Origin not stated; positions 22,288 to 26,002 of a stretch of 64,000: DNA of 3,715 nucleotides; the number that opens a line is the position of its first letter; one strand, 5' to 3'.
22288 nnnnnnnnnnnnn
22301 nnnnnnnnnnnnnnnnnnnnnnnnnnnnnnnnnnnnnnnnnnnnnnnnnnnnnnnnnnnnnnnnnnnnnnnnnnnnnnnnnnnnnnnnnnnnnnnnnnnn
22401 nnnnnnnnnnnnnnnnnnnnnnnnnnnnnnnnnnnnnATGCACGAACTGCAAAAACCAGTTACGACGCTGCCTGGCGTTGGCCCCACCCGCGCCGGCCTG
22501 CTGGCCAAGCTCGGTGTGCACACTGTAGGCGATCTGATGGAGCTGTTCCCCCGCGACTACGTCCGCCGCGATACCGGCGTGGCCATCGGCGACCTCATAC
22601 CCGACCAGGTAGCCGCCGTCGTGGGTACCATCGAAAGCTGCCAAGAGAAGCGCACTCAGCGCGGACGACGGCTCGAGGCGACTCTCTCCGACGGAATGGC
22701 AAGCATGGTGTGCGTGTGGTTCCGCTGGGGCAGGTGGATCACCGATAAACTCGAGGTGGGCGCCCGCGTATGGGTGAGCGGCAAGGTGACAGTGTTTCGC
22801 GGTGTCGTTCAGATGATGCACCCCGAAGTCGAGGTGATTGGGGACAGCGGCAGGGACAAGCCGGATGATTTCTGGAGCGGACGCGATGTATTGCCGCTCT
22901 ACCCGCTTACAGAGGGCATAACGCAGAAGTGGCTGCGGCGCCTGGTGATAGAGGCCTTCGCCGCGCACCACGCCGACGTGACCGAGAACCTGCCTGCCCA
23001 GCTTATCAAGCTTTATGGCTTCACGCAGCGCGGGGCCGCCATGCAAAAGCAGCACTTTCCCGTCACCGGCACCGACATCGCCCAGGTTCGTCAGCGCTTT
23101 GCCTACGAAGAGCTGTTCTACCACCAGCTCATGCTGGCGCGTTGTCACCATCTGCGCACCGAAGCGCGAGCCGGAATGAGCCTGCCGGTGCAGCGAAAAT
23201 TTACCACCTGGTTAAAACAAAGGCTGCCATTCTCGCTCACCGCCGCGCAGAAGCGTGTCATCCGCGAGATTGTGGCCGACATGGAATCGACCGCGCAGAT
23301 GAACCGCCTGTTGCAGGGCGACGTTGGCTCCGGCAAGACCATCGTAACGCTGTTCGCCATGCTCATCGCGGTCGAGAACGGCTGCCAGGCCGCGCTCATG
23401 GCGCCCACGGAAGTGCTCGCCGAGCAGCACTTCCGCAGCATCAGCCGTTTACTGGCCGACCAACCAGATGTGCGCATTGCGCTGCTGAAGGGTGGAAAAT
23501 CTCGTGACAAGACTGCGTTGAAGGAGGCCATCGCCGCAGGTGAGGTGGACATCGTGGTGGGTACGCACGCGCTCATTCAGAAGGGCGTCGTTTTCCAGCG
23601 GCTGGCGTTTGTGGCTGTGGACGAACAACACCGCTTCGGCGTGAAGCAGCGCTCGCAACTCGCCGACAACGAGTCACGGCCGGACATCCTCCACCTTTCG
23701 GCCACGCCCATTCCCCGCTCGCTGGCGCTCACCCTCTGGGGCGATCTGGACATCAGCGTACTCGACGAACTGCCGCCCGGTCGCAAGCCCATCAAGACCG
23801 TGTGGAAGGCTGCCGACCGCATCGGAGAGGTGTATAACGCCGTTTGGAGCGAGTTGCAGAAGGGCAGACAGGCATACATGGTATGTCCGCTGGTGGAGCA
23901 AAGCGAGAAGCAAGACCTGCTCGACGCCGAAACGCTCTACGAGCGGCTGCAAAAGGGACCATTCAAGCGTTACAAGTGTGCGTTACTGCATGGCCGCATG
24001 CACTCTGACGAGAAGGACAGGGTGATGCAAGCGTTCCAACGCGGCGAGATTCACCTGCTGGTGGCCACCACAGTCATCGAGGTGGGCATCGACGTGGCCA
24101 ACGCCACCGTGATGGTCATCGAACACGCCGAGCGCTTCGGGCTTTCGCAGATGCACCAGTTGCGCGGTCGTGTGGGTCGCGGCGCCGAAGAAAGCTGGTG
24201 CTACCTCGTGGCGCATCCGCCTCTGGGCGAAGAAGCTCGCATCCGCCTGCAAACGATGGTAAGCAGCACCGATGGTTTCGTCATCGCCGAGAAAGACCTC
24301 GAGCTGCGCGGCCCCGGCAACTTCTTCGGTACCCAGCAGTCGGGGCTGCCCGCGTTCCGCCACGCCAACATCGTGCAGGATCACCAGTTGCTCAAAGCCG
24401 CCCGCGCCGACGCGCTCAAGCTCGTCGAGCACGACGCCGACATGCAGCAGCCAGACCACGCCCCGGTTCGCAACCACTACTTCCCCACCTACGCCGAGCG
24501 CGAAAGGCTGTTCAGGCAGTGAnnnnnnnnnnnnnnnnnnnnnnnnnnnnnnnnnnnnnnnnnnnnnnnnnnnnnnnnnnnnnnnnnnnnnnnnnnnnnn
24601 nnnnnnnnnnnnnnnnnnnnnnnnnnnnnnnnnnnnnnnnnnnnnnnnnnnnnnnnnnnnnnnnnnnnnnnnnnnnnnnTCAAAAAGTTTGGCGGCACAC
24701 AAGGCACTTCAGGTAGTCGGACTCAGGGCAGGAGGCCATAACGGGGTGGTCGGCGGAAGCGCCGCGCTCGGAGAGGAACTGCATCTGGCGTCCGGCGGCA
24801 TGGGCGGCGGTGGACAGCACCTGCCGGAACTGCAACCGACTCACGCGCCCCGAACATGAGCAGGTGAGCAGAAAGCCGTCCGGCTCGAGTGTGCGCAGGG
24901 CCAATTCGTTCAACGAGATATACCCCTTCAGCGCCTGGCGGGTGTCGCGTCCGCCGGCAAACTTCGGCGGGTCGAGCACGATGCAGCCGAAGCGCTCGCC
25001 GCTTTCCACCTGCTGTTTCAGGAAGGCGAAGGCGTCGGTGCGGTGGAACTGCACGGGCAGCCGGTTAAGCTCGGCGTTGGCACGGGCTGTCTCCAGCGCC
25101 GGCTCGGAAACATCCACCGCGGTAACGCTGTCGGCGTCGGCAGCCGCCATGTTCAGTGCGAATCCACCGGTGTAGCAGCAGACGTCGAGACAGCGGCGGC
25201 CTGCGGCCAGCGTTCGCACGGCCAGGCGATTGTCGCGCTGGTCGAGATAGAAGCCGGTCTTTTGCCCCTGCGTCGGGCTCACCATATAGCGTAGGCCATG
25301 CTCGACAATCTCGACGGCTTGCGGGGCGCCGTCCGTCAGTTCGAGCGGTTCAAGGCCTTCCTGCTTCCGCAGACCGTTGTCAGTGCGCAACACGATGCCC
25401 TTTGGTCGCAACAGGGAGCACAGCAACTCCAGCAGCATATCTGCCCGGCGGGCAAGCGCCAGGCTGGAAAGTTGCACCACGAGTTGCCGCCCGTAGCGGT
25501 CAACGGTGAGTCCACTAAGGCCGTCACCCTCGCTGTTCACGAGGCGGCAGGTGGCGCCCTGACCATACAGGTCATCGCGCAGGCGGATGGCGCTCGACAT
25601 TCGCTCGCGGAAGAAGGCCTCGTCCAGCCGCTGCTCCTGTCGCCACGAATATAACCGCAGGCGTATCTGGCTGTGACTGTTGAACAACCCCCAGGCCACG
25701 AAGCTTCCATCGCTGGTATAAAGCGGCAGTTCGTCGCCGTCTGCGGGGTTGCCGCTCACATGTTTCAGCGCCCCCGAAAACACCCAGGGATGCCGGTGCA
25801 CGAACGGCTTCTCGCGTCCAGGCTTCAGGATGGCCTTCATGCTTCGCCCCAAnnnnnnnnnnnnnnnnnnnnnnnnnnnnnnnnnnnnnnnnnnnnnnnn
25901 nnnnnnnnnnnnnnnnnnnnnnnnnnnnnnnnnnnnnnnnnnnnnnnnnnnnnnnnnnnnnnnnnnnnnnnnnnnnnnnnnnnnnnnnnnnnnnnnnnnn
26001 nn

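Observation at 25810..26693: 93-bp direct duplication of the coupled mfd-stop/rlmI-start junction brackets a 698-bp insert carrying an orphan gene and a diverged second Mfd tail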

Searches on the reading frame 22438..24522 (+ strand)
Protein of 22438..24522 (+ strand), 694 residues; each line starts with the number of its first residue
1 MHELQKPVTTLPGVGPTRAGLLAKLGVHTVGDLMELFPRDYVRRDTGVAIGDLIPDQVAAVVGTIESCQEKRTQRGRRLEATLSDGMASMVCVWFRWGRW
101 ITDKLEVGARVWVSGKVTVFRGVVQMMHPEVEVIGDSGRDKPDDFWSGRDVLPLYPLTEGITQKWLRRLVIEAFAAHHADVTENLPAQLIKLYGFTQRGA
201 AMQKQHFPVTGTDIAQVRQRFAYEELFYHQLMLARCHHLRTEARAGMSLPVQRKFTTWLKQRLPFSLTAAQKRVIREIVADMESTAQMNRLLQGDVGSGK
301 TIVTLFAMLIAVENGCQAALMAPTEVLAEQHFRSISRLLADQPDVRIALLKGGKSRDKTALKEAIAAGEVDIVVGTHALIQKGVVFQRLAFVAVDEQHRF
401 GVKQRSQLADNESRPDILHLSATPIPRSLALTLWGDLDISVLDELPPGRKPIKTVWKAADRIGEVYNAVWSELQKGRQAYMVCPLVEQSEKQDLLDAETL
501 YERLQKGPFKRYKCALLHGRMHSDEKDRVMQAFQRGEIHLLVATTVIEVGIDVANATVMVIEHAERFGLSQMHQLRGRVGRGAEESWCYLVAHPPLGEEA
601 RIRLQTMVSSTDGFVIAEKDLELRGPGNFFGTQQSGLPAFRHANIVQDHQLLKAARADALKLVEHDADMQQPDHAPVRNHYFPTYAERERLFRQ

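Call 25: find_encoding_contigs(protein=window:22438-24522:+, flank=10000, max_places=10)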
Protein window:22438-24522:+ (694 aa): 3 contigs read that carry it; 2 places shown.
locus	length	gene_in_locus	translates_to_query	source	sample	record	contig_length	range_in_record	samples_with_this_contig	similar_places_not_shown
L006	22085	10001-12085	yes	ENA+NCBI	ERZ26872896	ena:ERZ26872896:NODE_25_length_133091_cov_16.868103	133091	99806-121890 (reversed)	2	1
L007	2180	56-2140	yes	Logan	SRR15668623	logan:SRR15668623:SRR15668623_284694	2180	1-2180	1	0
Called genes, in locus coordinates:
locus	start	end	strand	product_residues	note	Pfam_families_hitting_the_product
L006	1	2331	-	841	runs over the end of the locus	PF00343:Phosphorylase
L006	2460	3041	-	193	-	PF00702:Hydrolase (weak), PF13419:HAD_2 (faint), PF13242:Hydrolase_like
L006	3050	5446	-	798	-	PF19838:LptD_2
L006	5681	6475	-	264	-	-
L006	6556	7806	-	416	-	PF00155:Aminotran_1_2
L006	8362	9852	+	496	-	-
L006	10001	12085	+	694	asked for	PF17191:RecG_wedge, PF01336:tRNA_anti-codon, PF00270:DEAD, PF04851:ResIII, PF00271:Helicase_C, PF22590:Cas3-like_C_2 (faint), PF19833:RecG_dom3_C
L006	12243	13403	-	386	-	PF17785:PUA_3, PF13489:Methyltransf_23 (faint), PF10672:Methyltrans_SAM, PF01728:FtsJ (weak), PF03602:Cons_hypoth95, PF05175:MTS, PF13649:Methyltransf_25, PF13847:Methyltransf_31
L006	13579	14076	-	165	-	-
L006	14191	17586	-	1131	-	PF17757:UvrB_inter, PF02559:CarD_TRCF_RID, PF00270:DEAD, PF04851:ResIII, PF00271:Helicase_C, PF03461:TRCF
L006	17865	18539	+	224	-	PF00005:ABC_tran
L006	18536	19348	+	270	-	PF03649:UPF0014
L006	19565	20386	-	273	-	-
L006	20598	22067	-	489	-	PF03853:YjeF_N, PF01256:Carb_kinase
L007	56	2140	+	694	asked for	PF17191:RecG_wedge, PF01336:tRNA_anti-codon, PF00270:DEAD, PF04851:ResIII, PF00271:Helicase_C, PF22590:Cas3-like_C_2 (faint), PF19833:RecG_dom3_C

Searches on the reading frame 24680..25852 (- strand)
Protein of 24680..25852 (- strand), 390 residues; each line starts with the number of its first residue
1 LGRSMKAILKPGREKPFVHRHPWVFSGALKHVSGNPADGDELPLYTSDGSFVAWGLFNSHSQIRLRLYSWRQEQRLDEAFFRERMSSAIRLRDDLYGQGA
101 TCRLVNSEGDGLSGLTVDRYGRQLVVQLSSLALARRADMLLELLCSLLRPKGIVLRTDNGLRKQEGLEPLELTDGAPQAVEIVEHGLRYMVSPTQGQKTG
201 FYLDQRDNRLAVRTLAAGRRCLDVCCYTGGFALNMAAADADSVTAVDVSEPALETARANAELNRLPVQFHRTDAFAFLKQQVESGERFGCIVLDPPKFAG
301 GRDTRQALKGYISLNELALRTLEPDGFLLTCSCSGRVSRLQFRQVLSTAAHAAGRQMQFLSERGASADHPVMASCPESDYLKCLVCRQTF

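Call 4: search_protein_families(library=pfam, proteins=[window:24680-25840:-], max_evalue=1)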
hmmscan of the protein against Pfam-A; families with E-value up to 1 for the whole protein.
window:24680-25840:- (386 aa): 19 families
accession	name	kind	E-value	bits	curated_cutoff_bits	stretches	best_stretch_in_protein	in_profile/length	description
PF17785.7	PUA_3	-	3.4e-19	68.8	22.6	1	4-66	2-64/64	PUA-like domain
PF10672.15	Methyltrans_SAM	-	2.8e-15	56.8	27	1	171-298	80-210/286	S-adenosylmethionine-dependent methyltransferase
PF13847.12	Methyltransf_31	-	8e-10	39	27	1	214-332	4-114/145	Methyltransferase domain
PF05175.20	MTS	-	3.6e-09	36.9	23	1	208-327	24-139/170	Methyltransferase small domain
PF13649.12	Methyltransf_25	-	8.3e-09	36.5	27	1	218-273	2-58/97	Methyltransferase domain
PF03602.21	Cons_hypoth95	-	4.6e-08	33.4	24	1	213-296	41-125/182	Conserved hypothetical protein 95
PF01728.25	FtsJ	-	7.5e-07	29.7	24.1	1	210-322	18-133/181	FtsJ-like methyltransferase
PF13489.12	Methyltransf_23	-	2.1e-05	24.8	27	1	210-325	19-115/164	Methyltransferase domain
PF09445.16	Methyltransf_15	-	8.2e-05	22.7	22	1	216-298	3-84/165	RNA cap guanine-N2 methyltransferase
PF06325.19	PrmA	-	0.0001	22.4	22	1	212-266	160-214/296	Ribosomal protein L11 methyltransferase (PrmA)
PF08241.18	Methyltransf_11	-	0.00018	22.5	21.2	1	218-272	1-53/95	Methyltransferase domain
PF01189.24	Methyltr_RsmB-F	-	0.0014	18.8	27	1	215-297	10-93/199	16S rRNA methyltransferase RsmB/F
PF02005.22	TRM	-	0.0067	16.1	27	1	235-291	73-128/376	N2,N2-dimethylguanosine tRNA methyltransferase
PF08242.18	Methyltransf_12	-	0.011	16.9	30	1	218-268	1-53/98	Methyltransferase domain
PF02390.23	Methyltransf_4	-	0.018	14.9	24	1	217-281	5-71/173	Putative methyltransferase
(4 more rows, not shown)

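Call 12: find_related_loci(query=window:24680-25840:-, collection=genome_contigs, flank=6000)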
Query window:24680-25840:- (386 aa) in genome_contigs; peptide patterns used: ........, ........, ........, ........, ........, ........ (x = any residue, [..] = any of these).
312 stretches matched a pattern, but none encodes a relative of the query by tblastn (E <= 1e-3).
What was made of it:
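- Tried and rejected: The RlmI query in GTDB genomes found no relative (call 12).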

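Call 23: find_encoding_contigs(protein=window:24680-25840:-, flank=10000, max_places=10)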
Protein window:24680-25840:- (386 aa): 2 contigs read that carry it; 1 place shown.
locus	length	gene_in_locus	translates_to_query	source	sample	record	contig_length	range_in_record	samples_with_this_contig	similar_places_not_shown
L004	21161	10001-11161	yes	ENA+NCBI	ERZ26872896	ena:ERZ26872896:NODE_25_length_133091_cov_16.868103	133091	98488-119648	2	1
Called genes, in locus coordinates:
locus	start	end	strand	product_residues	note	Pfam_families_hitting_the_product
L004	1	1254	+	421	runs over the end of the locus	PF02518:HATPase_c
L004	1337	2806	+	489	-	PF03853:YjeF_N, PF01256:Carb_kinase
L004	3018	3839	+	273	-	-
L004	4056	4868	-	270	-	PF03649:UPF0014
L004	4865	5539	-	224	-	PF00005:ABC_tran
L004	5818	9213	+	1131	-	PF17757:UvrB_inter, PF02559:CarD_TRCF_RID, PF00270:DEAD, PF04851:ResIII, PF00271:Helicase_C, PF03461:TRCF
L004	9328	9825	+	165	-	-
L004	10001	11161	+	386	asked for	PF17785:PUA_3, PF13489:Methyltransf_23 (faint), PF10672:Methyltrans_SAM, PF01728:FtsJ (weak), PF03602:Cons_hypoth95, PF05175:MTS, PF13649:Methyltransf_25, PF13847:Methyltransf_31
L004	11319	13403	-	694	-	PF17191:RecG_wedge, PF01336:tRNA_anti-codon, PF00270:DEAD, PF04851:ResIII, PF00271:Helicase_C, PF22590:Cas3-like_C_2 (faint), PF19833:RecG_dom3_C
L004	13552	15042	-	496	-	-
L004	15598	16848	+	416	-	PF00155:Aminotran_1_2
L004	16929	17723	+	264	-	-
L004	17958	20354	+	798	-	PF19838:LptD_2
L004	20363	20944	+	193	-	PF00702:Hydrolase (weak), PF13419:HAD_2 (faint), PF13242:Hydrolase_like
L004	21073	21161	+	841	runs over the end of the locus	PF00343:Phosphorylase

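Call 41: find_homologous_proteins(query=window:24680-25840:-, max_evalue=1e-20)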
Query window:24680-25840:- (386 aa): 8000 proteins with E <= 1e-20 among 8000 candidates; the best 120 are listed.
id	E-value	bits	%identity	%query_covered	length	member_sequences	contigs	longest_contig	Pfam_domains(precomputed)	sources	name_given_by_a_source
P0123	6.7e-259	876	100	100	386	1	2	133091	PF13847.13,PF13489.13,PF17785.8,PF05175.21,PF10672.16,PF03602.22,PF13649.13,PF01728.26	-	-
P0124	7.9e-171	586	69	99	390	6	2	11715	PF13847.13,PF17785.8,PF05175.21,PF10672.16,PF03602.22,PF13649.13,PF01728.26,PF08241.19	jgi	-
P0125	2.4e-139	482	71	78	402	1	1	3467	PF17785.8,PF05175.21,PF10672.16,PF03602.22,PF13649.13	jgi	-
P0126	5.3e-132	458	57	98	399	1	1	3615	PF13847.13,PF06325.20,PF17785.8,PF05175.21,PF10672.16,PF03602.22,PF13649.13,PF01728.26,PF08241.19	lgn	-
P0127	9.6e-130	451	53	99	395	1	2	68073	PF13847.13,PF13489.13,PF06325.20,PF17785.8,PF05175.21,PF10672.16,PF03602.22,PF13649.13,PF01728.26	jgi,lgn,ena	-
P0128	4.5e-129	449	58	99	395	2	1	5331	PF13847.13,PF13489.13,PF17785.8,PF05175.21,PF10672.16,PF03602.22,PF13649.13,PF09445.17,PF01728.26,PF08241.19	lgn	-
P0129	2.3e-128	446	56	98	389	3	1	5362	PF13847.13,PF13489.13,PF17785.8,PF05175.21,PF10672.16,PF03602.22,PF13649.13,PF09445.17,PF01728.26,PF08241.19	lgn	-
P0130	9.5e-128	444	55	99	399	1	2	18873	PF13847.13,PF06325.20,PF17785.8,PF05175.21,PF10672.16,PF03602.22,PF13649.13,PF01728.26,PF01209.25,PF08241.19,PF08242.19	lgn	-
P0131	1.3e-127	444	54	99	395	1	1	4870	PF13847.13,PF17785.8,PF05175.21,PF10672.16,PF13649.13,PF01728.26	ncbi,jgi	jgi:23S rRNA (cytosine1962-C5)-methyltransferase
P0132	1.2e-126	441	54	99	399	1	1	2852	PF13489.13,PF10672.16,PF08241.19,PF13847.13,PF06325.20,PF17785.8,PF05175.21,PF03602.22,PF13649.13,PF09445.17,PF01728.26,PF01209.25,PF08242.19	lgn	-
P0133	6.2e-126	438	55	99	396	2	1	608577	PF13847.13,PF13489.13,PF06325.20,PF17785.8,PF05175.21,PF10672.16,PF03602.22,PF13649.13,PF01728.26,PF08241.19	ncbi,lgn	-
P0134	7.3e-126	438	53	99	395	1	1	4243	PF13847.13,PF17785.8,PF05175.21,PF10672.16,PF03602.22,PF13649.13,PF01728.26,PF08241.19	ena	-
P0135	1.6e-125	437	57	99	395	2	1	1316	PF13489.13,PF10672.16,PF08241.19,PF13847.13,PF06325.20,PF17785.8,PF05175.21,PF03602.22,PF13649.13,PF09445.17,PF01728.26,PF08242.19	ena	-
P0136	2.1e-125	436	55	99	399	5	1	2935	PF13847.13,PF06325.20,PF17785.8,PF05175.21,PF10672.16,PF03602.22,PF13649.13,PF01472.27,PF09445.17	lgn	-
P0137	2.7e-125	436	55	99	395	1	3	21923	PF13847.13,PF17785.8,PF05175.21,PF10672.16,PF03602.22,PF13649.13,PF01728.26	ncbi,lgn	-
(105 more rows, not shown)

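Call 43: find_encoding_contigs(protein=P0124, flank=10000, max_places=4)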
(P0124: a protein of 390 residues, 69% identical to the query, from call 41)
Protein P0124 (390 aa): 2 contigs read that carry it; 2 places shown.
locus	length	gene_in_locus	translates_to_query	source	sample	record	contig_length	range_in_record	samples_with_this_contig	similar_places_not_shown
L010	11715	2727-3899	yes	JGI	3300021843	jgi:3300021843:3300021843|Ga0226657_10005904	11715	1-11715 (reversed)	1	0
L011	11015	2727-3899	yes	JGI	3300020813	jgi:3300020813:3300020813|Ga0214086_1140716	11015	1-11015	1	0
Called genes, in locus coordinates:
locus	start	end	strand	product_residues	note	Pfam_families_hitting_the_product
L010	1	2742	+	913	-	?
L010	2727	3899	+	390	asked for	PF17785:PUA_3, PF10672:Methyltrans_SAM, PF01728:FtsJ (weak), PF03602:Cons_hypoth95 (weak), PF05175:MTS, PF13847:Methyltransf_31, PF08241:Methyltransf_11 (faint), PF13649:Methyltransf_25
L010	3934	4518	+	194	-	PF18955:DUF5698, PF10035:DUF2179 (weak)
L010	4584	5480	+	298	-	-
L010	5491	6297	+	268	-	PF13649:Methyltransf_25, PF13847:Methyltransf_31 (weak), PF08241:Methyltransf_11 (weak), PF08242:Methyltransf_12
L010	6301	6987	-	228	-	PF19845:DUF6320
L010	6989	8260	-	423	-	-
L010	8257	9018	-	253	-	PF08241:Methyltransf_11 (weak), PF13649:Methyltransf_25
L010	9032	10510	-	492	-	PF13176:TPR_7 (faint), PF13428:TPR_14 (faint), PF13432:TPR_16 (faint), PF00515:TPR_1 (faint), PF07719:TPR_2 (faint), PF14938:SNAP (weak), PF13424:TPR_12, PF00512:HisKA (weak), +3 more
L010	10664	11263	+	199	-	-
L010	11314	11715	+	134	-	?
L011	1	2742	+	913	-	?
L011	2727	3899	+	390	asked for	PF17785:PUA_3, PF10672:Methyltrans_SAM, PF01728:FtsJ (weak), PF03602:Cons_hypoth95 (weak), PF05175:MTS, PF13847:Methyltransf_31, PF08241:Methyltransf_11 (faint), PF13649:Methyltransf_25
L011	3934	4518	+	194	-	PF18955:DUF5698, PF10035:DUF2179 (weak)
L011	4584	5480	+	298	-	-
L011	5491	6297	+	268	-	PF13649:Methyltransf_25, PF13847:Methyltransf_31 (weak), PF08241:Methyltransf_11 (weak), PF08242:Methyltransf_12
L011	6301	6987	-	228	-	PF19845:DUF6320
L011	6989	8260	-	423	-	-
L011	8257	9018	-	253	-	PF08241:Methyltransf_11 (weak), PF13649:Methyltransf_25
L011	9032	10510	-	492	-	PF13176:TPR_7 (faint), PF13428:TPR_14 (faint), PF00515:TPR_1 (faint), PF07719:TPR_2 (faint), PF13181:TPR_8 (faint), PF14938:SNAP (weak), PF13424:TPR_12 (weak), PF00512:HisKA (weak), +2 more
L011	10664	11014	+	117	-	?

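Call 46: find_encoding_contigs(protein=P0125, flank=5000, max_places=4)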
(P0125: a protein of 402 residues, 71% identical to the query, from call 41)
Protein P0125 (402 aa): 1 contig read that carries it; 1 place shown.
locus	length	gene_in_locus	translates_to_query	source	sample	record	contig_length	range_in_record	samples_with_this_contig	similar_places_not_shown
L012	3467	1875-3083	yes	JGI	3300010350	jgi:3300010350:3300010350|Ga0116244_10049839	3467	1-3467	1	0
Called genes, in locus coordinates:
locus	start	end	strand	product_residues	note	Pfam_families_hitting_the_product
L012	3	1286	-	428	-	?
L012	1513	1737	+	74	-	-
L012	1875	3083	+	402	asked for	PF17785:PUA_3, PF10672:Methyltrans_SAM, PF05175:MTS (weak), PF03602:Cons_hypoth95 (weak), PF13649:Methyltransf_25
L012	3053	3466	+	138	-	?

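Call 71: find_encoding_contigs(protein=window:24680-25852:-, flank=5000, max_places=6)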
Protein window:24680-25852:- (390 aa): no gene with exactly this product is on record in the collection.
